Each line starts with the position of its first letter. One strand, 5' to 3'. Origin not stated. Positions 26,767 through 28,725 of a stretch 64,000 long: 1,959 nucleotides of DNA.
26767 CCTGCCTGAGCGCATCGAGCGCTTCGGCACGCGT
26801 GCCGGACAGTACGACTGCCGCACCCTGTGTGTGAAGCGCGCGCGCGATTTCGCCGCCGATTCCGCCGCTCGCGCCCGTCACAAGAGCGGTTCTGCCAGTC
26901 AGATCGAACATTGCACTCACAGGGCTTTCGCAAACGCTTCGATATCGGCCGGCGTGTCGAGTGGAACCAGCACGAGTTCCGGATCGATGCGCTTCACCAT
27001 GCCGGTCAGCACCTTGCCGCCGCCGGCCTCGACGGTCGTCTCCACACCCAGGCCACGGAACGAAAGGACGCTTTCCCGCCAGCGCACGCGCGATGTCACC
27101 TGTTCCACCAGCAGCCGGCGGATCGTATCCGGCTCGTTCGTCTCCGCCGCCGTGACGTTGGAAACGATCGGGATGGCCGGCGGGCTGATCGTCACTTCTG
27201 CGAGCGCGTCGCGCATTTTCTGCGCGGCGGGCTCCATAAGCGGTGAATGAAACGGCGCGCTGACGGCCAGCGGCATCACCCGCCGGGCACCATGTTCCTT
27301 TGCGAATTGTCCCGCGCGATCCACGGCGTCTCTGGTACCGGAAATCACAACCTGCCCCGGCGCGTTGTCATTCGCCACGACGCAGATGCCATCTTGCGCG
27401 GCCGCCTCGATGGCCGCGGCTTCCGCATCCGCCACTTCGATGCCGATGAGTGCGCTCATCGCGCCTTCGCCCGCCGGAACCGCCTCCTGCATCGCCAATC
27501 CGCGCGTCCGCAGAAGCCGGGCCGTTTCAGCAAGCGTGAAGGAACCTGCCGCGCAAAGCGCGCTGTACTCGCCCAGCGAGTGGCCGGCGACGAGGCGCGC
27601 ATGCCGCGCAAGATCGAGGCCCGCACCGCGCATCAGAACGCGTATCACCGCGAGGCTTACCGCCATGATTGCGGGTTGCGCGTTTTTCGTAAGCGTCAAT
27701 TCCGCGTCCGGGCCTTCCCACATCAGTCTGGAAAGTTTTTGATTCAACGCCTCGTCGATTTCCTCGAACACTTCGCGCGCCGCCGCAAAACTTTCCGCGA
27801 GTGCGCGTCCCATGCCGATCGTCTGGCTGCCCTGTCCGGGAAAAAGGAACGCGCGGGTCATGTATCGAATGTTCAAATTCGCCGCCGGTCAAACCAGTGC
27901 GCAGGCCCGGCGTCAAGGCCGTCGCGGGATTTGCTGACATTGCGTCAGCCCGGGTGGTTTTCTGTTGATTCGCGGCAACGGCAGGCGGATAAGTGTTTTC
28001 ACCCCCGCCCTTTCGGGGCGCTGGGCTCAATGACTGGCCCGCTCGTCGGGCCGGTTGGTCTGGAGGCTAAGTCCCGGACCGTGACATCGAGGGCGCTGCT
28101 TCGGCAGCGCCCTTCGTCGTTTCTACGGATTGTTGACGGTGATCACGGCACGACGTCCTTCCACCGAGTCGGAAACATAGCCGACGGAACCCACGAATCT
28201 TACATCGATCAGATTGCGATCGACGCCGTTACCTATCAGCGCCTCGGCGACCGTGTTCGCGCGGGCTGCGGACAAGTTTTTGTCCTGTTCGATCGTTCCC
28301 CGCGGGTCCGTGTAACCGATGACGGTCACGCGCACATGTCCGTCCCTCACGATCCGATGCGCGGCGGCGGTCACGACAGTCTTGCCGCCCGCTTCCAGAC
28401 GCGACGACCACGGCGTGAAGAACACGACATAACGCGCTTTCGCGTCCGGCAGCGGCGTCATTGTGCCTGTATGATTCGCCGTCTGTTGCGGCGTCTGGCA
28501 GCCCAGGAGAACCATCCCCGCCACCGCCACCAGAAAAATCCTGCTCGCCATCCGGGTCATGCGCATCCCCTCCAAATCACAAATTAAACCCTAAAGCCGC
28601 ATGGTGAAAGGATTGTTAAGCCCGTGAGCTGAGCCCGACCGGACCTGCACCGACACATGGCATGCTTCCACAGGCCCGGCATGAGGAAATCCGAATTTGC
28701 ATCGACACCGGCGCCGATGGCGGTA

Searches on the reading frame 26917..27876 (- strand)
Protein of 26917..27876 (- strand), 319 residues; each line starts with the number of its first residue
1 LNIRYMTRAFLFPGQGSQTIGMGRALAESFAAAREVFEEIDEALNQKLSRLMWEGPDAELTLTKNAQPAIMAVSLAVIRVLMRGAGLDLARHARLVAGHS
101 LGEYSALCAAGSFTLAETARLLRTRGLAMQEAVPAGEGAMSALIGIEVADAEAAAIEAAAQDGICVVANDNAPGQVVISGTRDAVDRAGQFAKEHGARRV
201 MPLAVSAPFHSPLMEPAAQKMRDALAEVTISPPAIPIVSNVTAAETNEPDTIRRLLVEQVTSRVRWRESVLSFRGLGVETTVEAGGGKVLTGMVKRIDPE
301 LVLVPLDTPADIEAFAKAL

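Call 7: search_protein_families(library=pfam, proteins=[window:26917-27876:-], max_evalue=0.01)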
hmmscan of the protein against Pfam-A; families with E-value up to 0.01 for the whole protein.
window:26917-27876:- (319 aa): 1 family
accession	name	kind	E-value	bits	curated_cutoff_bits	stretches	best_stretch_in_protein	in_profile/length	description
PF00698.26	Acyl_transf_1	-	1e-40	140.6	32.7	1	10-285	2-266/319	Acyl transferase domain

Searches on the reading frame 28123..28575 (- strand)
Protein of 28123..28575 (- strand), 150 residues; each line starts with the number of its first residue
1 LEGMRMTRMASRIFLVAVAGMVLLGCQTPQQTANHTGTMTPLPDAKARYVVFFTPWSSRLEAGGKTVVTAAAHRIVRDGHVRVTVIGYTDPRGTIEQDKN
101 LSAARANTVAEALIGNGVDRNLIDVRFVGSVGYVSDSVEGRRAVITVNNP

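Call 7: search_protein_families(library=pfam, proteins=[window:28123-28575:-], max_evalue=0.01)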
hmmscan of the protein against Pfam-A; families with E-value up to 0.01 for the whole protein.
window:28123-28575:- (150 aa): 2 families
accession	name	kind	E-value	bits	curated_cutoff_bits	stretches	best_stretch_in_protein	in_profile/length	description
PF00691.25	OmpA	-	4.3e-11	43.5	27.2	1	52-136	1-87/98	OmpA family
PF09476.15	Pilus_CpaD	-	0.0046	17.2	31.1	1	17-128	2-115/200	Pilus biogenesis CpaD protein (pilus_cpaD)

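Call 53: find_encoding_contigs(protein=window:28126-28566:-, flank=4000, max_places=10)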
Protein window:28126-28566:- (147 aa): 2 contigs read that carry it; 2 places shown.
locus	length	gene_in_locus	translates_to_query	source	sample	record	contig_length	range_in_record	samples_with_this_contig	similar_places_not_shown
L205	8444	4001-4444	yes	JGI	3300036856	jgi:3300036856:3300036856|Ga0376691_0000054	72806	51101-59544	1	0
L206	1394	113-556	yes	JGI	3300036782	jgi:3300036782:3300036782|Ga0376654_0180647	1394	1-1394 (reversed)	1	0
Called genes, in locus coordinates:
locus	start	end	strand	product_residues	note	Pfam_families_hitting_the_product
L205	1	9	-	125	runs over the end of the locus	PF01250:Ribosomal_S6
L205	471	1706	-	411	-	PF13481:AAA_25 (faint), PF20703:nSTAND1, PF01637:ATPase_2 (weak), PF13191:AAA_16 (weak), PF13401:AAA_22, PF00005:ABC_tran (faint), PF00004:AAA (faint)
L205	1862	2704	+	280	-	PF03400:DDE_Tnp_IS1 (faint)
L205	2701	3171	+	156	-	-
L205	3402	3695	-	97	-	-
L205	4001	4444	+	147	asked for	PF00691:OmpA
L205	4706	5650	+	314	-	PF00698:Acyl_transf_1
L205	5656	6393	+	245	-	PF00106:adh_short, PF08659:KR, PF23441:SDR (weak), PF13561:adh_short_C2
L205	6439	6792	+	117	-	PF00550:PP-binding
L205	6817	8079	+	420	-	PF00109:ketoacyl-synt, PF02801:Ketoacyl-synt_C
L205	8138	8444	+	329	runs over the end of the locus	PF02618:YceG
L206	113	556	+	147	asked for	PF00691:OmpA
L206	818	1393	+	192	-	?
